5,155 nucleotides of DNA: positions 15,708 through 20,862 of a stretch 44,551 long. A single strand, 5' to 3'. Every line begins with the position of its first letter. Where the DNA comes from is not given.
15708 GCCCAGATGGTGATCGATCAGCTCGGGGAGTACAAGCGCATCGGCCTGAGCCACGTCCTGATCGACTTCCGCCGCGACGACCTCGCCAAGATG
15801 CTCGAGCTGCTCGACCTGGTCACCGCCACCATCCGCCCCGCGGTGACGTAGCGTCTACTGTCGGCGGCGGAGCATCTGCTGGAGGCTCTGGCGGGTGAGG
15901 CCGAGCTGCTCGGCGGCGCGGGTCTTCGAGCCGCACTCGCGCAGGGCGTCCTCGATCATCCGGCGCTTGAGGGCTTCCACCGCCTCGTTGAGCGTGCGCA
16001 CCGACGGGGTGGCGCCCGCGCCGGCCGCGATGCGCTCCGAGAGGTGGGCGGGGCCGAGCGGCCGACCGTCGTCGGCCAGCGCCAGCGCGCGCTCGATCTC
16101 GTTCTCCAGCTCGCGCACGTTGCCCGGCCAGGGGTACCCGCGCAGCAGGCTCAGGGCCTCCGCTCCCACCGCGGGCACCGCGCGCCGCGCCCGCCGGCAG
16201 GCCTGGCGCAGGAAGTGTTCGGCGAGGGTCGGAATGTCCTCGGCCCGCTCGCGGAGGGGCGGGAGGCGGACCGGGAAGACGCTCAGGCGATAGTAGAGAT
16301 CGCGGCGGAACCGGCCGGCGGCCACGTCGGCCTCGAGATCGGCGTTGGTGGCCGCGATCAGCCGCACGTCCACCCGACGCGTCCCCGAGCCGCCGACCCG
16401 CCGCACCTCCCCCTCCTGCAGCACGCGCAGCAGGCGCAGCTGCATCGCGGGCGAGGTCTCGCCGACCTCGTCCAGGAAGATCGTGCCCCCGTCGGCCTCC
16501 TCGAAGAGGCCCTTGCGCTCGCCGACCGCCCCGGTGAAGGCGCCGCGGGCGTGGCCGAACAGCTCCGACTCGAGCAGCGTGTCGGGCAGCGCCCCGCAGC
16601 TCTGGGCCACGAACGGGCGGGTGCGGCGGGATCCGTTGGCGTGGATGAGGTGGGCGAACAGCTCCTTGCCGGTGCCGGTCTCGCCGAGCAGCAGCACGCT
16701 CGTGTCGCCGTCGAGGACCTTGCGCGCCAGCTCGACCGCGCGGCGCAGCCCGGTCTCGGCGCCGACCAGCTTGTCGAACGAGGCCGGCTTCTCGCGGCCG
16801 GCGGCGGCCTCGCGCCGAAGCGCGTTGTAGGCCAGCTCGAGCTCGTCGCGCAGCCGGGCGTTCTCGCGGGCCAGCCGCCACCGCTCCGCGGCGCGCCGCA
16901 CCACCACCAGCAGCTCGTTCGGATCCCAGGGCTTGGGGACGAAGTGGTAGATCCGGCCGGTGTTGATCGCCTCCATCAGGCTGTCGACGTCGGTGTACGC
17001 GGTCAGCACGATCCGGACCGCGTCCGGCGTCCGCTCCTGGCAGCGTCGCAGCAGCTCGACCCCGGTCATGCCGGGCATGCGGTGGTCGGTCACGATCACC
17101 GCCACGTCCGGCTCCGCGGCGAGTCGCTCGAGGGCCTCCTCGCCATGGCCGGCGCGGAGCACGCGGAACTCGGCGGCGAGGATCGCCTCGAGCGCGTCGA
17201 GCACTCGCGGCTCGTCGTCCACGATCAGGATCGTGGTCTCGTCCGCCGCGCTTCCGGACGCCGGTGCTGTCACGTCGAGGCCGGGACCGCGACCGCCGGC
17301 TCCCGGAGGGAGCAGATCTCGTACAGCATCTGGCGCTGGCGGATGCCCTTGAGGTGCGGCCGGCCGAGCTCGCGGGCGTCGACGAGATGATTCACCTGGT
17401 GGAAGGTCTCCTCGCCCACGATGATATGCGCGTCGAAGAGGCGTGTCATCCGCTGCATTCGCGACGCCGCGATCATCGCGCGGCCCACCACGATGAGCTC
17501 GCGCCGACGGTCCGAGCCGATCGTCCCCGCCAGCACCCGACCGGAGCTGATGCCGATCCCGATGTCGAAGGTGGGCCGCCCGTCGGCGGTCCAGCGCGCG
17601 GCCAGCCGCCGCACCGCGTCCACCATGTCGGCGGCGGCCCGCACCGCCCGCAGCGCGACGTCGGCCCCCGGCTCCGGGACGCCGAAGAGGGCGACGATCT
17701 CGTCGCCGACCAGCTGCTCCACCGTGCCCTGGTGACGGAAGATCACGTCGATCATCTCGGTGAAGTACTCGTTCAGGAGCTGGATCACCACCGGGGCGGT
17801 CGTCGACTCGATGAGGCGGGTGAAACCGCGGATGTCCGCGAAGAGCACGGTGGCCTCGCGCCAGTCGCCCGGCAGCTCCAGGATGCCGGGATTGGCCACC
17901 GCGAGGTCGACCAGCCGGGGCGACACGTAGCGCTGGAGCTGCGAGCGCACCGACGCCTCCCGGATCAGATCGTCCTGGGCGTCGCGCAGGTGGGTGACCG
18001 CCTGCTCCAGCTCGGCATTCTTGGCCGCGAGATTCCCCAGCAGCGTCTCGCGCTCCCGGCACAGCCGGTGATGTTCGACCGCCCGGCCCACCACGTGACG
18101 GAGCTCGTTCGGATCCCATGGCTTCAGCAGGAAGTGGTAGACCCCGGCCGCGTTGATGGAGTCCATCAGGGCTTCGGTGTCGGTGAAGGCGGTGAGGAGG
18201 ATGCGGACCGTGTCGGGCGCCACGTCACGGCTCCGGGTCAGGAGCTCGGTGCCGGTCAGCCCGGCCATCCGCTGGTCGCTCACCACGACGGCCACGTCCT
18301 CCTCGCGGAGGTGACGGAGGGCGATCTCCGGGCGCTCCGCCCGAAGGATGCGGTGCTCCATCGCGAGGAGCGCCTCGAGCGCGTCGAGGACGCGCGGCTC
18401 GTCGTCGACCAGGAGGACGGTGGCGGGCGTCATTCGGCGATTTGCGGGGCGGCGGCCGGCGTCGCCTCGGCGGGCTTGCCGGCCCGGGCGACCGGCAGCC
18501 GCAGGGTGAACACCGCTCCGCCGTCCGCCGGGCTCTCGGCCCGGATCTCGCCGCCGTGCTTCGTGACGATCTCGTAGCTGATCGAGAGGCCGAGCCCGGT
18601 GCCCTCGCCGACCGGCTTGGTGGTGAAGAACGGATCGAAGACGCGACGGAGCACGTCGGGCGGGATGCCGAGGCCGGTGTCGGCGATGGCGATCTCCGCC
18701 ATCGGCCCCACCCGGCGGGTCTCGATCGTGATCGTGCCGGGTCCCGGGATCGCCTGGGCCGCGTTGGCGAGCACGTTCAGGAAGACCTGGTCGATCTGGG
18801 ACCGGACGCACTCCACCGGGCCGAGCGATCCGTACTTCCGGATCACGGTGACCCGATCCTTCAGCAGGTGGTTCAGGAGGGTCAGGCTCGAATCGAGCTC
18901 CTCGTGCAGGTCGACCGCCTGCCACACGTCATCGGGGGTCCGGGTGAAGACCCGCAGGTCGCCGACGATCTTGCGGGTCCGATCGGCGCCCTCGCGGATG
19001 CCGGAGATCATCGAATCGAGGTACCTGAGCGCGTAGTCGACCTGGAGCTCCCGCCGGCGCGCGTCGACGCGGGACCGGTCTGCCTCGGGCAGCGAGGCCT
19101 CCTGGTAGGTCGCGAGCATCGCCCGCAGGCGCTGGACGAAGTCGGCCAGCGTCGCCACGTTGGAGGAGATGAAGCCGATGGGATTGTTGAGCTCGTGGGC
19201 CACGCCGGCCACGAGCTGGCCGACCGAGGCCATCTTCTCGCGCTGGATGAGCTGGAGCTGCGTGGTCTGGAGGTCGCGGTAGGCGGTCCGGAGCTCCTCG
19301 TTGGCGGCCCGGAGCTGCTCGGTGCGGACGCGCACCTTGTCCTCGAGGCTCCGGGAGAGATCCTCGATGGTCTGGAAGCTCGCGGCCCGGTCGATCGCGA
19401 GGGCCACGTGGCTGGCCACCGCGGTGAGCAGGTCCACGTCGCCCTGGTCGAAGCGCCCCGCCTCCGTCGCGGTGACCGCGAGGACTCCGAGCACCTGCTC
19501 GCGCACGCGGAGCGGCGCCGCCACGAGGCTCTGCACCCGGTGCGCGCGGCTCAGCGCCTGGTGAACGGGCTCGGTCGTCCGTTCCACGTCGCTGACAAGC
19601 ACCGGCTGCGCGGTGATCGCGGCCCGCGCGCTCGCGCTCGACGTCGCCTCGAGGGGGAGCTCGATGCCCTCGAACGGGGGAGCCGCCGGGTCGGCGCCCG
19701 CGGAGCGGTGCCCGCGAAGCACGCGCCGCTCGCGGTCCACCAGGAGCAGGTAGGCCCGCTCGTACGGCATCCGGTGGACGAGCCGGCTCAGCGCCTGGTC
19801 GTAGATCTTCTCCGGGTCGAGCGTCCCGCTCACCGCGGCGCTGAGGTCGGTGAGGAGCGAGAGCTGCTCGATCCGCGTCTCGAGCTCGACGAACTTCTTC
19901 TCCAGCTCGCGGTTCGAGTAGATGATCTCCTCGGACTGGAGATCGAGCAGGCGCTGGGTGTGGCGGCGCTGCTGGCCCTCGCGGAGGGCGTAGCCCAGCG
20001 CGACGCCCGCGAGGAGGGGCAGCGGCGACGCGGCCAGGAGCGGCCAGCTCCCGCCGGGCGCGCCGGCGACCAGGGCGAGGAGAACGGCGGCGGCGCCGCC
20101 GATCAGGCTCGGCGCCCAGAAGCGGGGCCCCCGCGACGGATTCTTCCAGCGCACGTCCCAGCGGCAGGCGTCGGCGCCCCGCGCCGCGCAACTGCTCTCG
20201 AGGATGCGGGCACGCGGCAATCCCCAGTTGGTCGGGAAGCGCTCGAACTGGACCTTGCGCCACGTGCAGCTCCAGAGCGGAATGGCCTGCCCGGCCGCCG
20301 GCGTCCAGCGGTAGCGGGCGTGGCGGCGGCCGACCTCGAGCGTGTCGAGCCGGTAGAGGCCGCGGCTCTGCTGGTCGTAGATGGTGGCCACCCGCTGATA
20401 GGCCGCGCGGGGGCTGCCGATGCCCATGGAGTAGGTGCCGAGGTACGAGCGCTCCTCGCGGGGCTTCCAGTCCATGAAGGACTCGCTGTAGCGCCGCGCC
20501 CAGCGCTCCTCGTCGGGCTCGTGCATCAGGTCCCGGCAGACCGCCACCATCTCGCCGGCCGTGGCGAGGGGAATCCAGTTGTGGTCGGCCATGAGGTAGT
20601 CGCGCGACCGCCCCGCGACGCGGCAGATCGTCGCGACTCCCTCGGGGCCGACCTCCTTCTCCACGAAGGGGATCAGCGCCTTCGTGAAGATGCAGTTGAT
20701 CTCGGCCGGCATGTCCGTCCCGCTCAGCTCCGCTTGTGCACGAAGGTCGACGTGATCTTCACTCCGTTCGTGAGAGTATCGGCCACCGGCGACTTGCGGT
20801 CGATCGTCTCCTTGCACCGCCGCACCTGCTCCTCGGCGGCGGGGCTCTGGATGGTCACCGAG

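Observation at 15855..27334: Self-contained sigma54 signalling island flanked by its probable regulon of small-molecule-modifying enzymes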

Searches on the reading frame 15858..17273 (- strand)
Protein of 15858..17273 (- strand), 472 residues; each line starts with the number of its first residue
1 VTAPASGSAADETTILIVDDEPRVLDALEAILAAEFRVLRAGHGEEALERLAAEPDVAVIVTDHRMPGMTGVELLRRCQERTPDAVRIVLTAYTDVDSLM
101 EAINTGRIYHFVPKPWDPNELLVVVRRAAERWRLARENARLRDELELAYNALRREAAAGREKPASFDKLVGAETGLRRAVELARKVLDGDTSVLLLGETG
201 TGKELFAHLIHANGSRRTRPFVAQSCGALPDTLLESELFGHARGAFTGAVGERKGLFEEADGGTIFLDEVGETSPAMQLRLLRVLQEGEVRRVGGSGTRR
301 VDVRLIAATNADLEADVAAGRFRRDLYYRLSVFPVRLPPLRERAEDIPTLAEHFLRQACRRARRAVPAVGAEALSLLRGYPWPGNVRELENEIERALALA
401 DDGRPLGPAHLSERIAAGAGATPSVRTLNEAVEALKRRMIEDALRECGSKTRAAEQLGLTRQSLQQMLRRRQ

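Call 6: search_protein_families(library=pfam, proteins=[window:15858-17273:-], max_evalue=0.01)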
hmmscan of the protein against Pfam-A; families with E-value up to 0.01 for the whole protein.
window:15858-17273:- (472 aa): 12 families
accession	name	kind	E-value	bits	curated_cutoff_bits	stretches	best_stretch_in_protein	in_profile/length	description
PF00158.32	Sigma54_activat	-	1.1e-66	224.1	20.2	1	170-335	2-167/168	Sigma-54 interaction domain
PF25601.1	AAA_lid_14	-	8.2e-24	83.7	27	1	341-421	1-80/87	AAA+ ATPase lid domain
PF14532.12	Sigma54_activ_2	-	7.1e-23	81.8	25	1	187-340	18-138/138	Sigma-54 interaction domain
PF00072.30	Response_reg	-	9e-21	74.6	30.2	1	15-125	1-110/111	Response regulator receiver domain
PF07728.20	AAA_5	-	1.1e-06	29.1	22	1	193-311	2-123/139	AAA domain (dynein-related subfamily)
PF02954.25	HTH_8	-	1.4e-06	28.4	22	1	435-466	5-37/42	Bacterial regulatory protein, Fis family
PF18024.7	HTH_50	-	0.0002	21.4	27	1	426-461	2-37/50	Helix-turn-helix domain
PF07724.20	AAA_2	-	0.0016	18.9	27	1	191-315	4-129/166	AAA domain (Cdc48 subfamily)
PF01078.27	Mg_chelatase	-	0.0022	17.8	20.3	0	176-211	11-43/207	Magnesium chelatase, subunit ChlI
PF00004.35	AAA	-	0.0026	18.7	21.2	0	193-327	1-128/131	ATPase family associated with various cellular activities (AAA)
PF00126.33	HTH_1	-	0.0027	18.1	26.6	1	443-470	9-36/60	Bacterial regulatory helix-turn-helix protein, lysR family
PF20030.5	bpMoxR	-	0.0095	15.5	27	0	252-318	90-152/205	MoxR domain in the MoxR-vWA-beta-propeller ternary systems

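Call 24: search_protein_families(library=ncbifam, proteins=[window:15858-17273:-], max_evalue=0.001)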
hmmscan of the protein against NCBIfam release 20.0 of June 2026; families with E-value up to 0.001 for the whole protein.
window:15858-17273:- (472 aa): 86 families (the best 25 are shown)
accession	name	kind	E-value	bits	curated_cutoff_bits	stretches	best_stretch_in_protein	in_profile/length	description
NF008469.0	PRK11361.1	equivalog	7.8e-110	367.7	714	1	13-467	5-450/461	acetoacetate metabolism transcriptional regulator AtoC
TIGR01818.1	ntrC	equivalog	4e-106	355.6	558.6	1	15-401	1-368/463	nitrogen regulation protein NR(I)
TIGR01817.1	nifA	equivalog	3.3e-105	352.9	528.85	1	135-403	164-431/534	nif-specific transcriptional activator NifA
NF007689.0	PRK10365.1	equivalog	1.3e-98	330.7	760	1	10-468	3-439/441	sigma-54-dependent response regulator transcription factor ZraR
TIGR02915.1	PEP_resp_reg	equivalog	1.3e-96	324.2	502.6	1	15-471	1-442/445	PEP-CTERM-box response regulator transcription factor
NF003451.0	PRK05022.1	equivalog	3.6e-96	322.9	476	1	137-470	160-507/512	nitric oxide reductase transcriptional regulator NorR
NF011695.0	PRK15115.1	equivalog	1.5e-95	320.6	763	2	150-471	120-436/445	two-component system response regulator GlrR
NF041552.1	TF_PrdR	equivalog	3.8e-90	302.9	795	1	139-466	238-571/577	sigma-54 dependent transcriptional regulator PrdR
NF038308.1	RNA_repair_RtcR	equivalog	2.2e-88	297.4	650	1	143-423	154-444/530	RNA repair transcriptional activator RtcR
NF051870.1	NAssimRespRegNtrX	equivalog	1.5e-87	294.4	600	1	14-469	3-448/452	nitrogen assimilation response regulator NtrX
NF008176.1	PRK10923.1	equivalog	3.7e-86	289.6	620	1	13-470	4-440/469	nitrogen regulation protein NR(I)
NF049963.1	RespRegFlgRCampy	domain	1.5e-84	284.3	750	1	15-470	3-426/429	fla regulon two-component system response regulator FlgR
NF041906.1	V4R_TF_MobR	exception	1.7e-83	281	999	1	152-469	217-542/544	phenol degradation transcriptional regulator MobR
NF041946.1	LuxO_transreg_Vib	equivalog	1.3e-80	271.5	800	1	37-402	22-368/463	quorum-sensing sigma-54 dependent transcriptional regulator LuxO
NF050807.1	TransRegFlbDCaul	equivalog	5.7e-80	269.4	750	1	168-469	119-436/454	sigma-54-dependent transcriptional regulator FlbD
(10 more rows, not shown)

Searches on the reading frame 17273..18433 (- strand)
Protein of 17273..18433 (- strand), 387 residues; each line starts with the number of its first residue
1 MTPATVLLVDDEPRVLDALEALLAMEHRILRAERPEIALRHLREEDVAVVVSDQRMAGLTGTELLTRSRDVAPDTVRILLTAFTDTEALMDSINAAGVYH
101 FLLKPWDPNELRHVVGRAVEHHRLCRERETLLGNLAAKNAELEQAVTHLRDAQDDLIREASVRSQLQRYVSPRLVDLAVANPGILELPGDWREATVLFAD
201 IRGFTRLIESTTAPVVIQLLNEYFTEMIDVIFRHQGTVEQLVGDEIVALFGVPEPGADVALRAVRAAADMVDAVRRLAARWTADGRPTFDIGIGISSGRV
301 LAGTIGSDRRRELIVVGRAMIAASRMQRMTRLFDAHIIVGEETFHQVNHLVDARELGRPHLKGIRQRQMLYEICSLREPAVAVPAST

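Call 6: search_protein_families(library=pfam, proteins=[window:17273-18433:-], max_evalue=0.01)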
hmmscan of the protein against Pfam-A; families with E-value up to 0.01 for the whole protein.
window:17273-18433:- (387 aa): 2 families
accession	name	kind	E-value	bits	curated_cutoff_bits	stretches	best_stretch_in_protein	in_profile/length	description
PF00211.25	Guanylate_cyc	-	1.8e-19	70.5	21.9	1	193-372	8-180/183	Adenylate and Guanylate cyclase catalytic domain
PF00072.30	Response_reg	-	3e-17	63.2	30.2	1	6-115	1-110/111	Response regulator receiver domain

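Call 24: search_protein_families(library=ncbifam, proteins=[window:17273-18433:-], max_evalue=0.001)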
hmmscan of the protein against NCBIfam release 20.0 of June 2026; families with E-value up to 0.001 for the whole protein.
window:17273-18433:- (387 aa): 41 families (the best 25 are shown)
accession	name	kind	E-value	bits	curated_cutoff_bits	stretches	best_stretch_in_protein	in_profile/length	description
NF053512.1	nitric_RR_NosR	exception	4.6e-44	151.1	400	1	6-149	1-145/422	response regulator c-di-GMP phosphodiesterase, NosR family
NF008469.0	PRK11361.1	equivalog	1.6e-14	53.4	714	1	4-138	5-139/461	acetoacetate metabolism transcriptional regulator AtoC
NF006900.1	PRK09390.1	equivalog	1.5e-13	50.8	255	1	4-178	5-177/203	response regulator FixJ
NF011695.0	PRK15115.1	equivalog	4.8e-13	48.7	763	1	2-123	5-126/445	two-component system response regulator GlrR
TIGR01818.1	ntrC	equivalog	8.6e-13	47.9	558.6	1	6-127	1-122/463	nitrogen regulation protein NR(I)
NF041880.1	EPS_EpsF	equivalog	1.3e-12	47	900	1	9-126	1-121/492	response regulator EpsF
NF047793.1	ResRegPgtA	equivalog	8.7e-12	44.6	650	1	5-128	7-130/414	two-component system response regulator PgtA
TIGR03903.1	TOMM_kin_cyc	equivalog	3.7e-11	41.6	705.75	1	219-359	317-452/1267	TOMM system kinase/cyclase fusion protein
NF052313.1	T9SS_RR_PorX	equivalog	4e-11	42.4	300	1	5-147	2-142/513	T9SS response regulator signal transducer PorX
NF045505.1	RR_RssB_Pseudo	equivalog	9.1e-11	41.4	700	1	4-154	6-157/394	two-component system response regulator RssB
NF008176.1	PRK10923.1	equivalog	2.1e-09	36.5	620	1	3-124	3-124/469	nitrogen regulation protein NR(I)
NF051870.1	NAssimRespRegNtrX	equivalog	3.6e-09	36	600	1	5-161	3-160/452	nitrogen assimilation response regulator NtrX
NF007935.0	PRK10651.1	equivalog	2e-08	33.7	250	1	2-158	5-165/216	two-component system response regulator NarL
NF007689.0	PRK10365.1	equivalog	6.3e-08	31.8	760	1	6-124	8-126/441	sigma-54-dependent response regulator transcription factor ZraR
NF052573.1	HisKinEspAMyxo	equivalog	8e-08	30.8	1400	1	4-119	633-751/755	serine histidine kinase EspA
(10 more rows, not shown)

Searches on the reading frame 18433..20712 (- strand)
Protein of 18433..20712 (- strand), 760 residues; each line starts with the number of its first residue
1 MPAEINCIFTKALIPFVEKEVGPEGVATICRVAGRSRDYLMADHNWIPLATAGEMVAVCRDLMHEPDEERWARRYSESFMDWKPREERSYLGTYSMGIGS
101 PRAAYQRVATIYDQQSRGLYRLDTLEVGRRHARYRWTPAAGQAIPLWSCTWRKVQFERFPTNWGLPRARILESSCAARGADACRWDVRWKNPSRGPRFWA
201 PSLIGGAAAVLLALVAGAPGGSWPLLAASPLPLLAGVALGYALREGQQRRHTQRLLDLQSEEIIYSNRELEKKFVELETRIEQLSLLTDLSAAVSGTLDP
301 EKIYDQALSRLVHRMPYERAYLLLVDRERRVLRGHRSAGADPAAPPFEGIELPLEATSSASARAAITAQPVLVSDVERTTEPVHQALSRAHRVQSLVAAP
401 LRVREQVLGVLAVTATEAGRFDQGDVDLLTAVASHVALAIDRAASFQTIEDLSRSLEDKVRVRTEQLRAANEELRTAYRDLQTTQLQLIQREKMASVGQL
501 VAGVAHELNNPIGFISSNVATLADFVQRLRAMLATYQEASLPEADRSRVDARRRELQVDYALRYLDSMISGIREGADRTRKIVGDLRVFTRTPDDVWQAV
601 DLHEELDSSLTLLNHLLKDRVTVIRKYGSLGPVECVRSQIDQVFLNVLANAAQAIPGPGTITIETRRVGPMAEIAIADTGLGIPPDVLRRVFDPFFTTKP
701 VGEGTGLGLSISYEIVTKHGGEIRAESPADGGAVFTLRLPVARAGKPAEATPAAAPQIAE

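Call 6: search_protein_families(library=pfam, proteins=[window:18433-20712:-], max_evalue=0.01)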
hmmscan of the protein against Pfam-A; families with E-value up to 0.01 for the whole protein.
window:18433-20712:- (760 aa): 5 families
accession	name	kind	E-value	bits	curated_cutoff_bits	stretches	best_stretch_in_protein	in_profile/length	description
PF02518.31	HATPase_c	-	1.8e-24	86.7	26.4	1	637-742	3-110/111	Histidine kinase-, DNA gyrase B-, and HSP90-like ATPase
PF13185.12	GAF_2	-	3.3e-19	69.9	28.6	1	298-441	2-136/136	GAF domain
PF13492.12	GAF_3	-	4.2e-16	60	27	1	299-442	1-129/129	GAF domain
PF01590.32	GAF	-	1.3e-15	58.5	22.4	1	299-440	1-133/133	GAF domain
PF00512.31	HisKA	-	1.7e-06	28.4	26.9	1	498-538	3-41/66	His Kinase A (phospho-acceptor) domain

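Call 24: search_protein_families(library=ncbifam, proteins=[window:18433-20712:-], max_evalue=0.001)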
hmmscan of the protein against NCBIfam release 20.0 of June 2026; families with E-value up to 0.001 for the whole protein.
window:18433-20712:- (760 aa): 77 families (the best 25 are shown)
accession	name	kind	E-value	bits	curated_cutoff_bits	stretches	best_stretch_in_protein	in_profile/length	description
NF038348.1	T2SS_HK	subfamily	2.8e-87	293.5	450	1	449-741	280-573/574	histidine kinase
NF052574.1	HisKinEspCMyxo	equivalog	1.9e-57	195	1200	1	468-756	382-652/785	serine histidine kinase EspC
NF008468.0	PRK11360.1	equivalog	4.2e-53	180.7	646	2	569-746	434-613/616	two-component system sensor histidine kinase AtoS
NF052573.1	HisKinEspAMyxo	equivalog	4.7e-44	150.6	1400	1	483-746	370-616/755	serine histidine kinase EspA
NF007688.0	PRK10364.1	equivalog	2.6e-39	135.3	479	2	575-743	285-453/460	two-component system sensor histidine kinase ZraS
NF010411.0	PRK13837.1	equivalog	4.2e-39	134.2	647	1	568-748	488-682/828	two-component system VirA-like sensor kinase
NF046026.1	HisKinCckACaul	equivalog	5.8e-38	130.4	1000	2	570-756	342-547/678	cell cycle histidine kinase CckA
NF046020.1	HisKinCckABruc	equivalog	7.7e-33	113.4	1000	1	571-748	521-714/868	cell cycle histidine kinase CckA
NF047497.1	HK_LIC_12097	equivalog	8.6e-30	103.7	500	2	573-741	195-366/367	LIC_12097 family sensor histidine kinase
NF010076.0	PRK13557.1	subfamily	8.8e-30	103.6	631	1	487-750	153-403/540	histidine kinase famiy protein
NF047794.1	HisKinPtgB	equivalog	3.9e-29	101.4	1000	2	575-737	489-651/656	two-component system sensor histidine kinase PgtB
NF047466.1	hybrid_RR_LvrB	exception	1.9e-27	96.4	500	1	568-741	190-376/377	hybrid histidine kinase/response regulator LvrB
NF041777.1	sens_FixL_Rhizob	equivalog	3.6e-25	88.5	850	1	468-743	234-483/485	sensor protein FixL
NF046044.1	PnpS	equivalog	2.7e-24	85.9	400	1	569-740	210-390/390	two-component system histidine kinase PnpS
NF053867.1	SprKinKinDBac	equivalog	3.6e-23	81.8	775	1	572-742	327-498/500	sporulation kinase KinD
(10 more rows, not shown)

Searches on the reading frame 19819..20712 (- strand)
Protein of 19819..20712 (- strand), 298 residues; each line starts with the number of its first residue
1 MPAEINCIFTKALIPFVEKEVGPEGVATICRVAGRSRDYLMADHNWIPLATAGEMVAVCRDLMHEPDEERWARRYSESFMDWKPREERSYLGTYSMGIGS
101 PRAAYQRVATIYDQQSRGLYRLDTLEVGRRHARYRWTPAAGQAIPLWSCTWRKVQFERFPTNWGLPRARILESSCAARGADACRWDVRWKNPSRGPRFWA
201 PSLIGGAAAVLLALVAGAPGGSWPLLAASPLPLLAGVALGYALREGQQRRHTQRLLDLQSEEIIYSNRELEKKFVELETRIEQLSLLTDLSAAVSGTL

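Call 26: search_solved_structures(query=window:19819-20712:-, max_evalue=10)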
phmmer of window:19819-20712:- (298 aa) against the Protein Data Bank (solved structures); distinct sequences matched with E-value up to 10: 3.
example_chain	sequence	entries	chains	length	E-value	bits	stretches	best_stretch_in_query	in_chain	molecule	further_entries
9mnw_A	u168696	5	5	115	0.25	13.6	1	36-67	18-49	Mitochondrial pyruvate carrier 1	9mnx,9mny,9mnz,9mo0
8yw6_A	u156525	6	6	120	0.26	13.6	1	36-67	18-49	Mitochondrial pyruvate carrier 1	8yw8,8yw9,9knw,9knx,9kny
5lhj_A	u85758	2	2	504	0.56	12.5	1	195-258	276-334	Leucine aminopeptidase 2, chloroplastic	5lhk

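Call 27: search_protein_families(library=pfam, proteins=[window:19819-20712:-], max_evalue=10)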
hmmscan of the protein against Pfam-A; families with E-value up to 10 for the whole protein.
window:19819-20712:- (298 aa): 1 family
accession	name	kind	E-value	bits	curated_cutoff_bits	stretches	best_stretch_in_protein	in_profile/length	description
PF02830.23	V4R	-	0.15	12.6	31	1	155-187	28-60/62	V4R domain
